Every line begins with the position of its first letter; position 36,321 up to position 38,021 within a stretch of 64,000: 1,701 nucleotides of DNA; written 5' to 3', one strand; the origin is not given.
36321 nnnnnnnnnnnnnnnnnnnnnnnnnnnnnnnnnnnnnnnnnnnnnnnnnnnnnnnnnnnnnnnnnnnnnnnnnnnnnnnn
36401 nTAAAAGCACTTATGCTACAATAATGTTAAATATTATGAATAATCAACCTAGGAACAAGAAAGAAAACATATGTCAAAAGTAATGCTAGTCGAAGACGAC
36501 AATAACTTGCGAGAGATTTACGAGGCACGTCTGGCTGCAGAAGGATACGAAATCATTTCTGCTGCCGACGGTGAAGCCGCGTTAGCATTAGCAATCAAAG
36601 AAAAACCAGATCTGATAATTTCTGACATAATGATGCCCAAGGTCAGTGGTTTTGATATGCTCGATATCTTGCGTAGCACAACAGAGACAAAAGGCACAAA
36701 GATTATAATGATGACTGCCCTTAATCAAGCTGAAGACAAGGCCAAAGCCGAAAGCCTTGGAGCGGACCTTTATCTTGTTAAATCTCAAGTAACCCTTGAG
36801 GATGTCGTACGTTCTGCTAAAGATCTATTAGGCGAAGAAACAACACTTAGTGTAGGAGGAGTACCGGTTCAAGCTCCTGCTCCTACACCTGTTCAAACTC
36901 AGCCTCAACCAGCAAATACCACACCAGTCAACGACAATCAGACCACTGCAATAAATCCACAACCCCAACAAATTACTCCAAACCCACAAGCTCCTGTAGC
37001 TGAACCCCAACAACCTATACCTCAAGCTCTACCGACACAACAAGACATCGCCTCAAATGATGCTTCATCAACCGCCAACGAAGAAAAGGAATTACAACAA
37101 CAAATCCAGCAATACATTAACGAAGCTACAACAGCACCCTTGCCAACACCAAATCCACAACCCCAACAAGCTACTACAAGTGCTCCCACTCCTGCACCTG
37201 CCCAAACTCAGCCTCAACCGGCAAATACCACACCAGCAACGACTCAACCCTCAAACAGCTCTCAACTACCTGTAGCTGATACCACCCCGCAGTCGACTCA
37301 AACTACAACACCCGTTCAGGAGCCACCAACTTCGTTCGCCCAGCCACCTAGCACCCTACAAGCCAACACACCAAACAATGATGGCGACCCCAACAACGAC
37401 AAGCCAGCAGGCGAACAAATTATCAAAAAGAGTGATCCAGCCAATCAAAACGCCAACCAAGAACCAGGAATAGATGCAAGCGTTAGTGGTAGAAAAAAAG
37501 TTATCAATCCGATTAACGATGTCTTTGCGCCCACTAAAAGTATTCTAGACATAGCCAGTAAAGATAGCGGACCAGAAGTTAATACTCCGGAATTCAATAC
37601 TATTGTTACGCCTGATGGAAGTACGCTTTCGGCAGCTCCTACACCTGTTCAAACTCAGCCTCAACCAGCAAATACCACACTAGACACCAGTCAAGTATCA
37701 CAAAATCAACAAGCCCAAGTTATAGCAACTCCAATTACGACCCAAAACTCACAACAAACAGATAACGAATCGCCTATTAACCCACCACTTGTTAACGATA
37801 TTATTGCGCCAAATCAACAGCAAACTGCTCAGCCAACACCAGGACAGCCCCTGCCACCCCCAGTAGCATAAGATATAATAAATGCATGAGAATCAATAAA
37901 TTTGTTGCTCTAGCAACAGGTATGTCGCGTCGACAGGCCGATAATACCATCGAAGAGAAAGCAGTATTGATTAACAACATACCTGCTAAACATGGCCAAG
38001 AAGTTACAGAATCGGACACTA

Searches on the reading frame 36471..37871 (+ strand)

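Call 74: search_protein_families(library=pfam, proteins=[window:36471-37871:+], max_evalue=0.0001)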
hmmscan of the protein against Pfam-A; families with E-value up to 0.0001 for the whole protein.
window:36471-37871:+ (466 aa): 1 family
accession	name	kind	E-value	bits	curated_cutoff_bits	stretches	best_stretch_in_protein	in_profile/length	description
PF00072.30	Response_reg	-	2.1e-22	79.8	30.2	1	4-105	1-100/111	Response regulator receiver domain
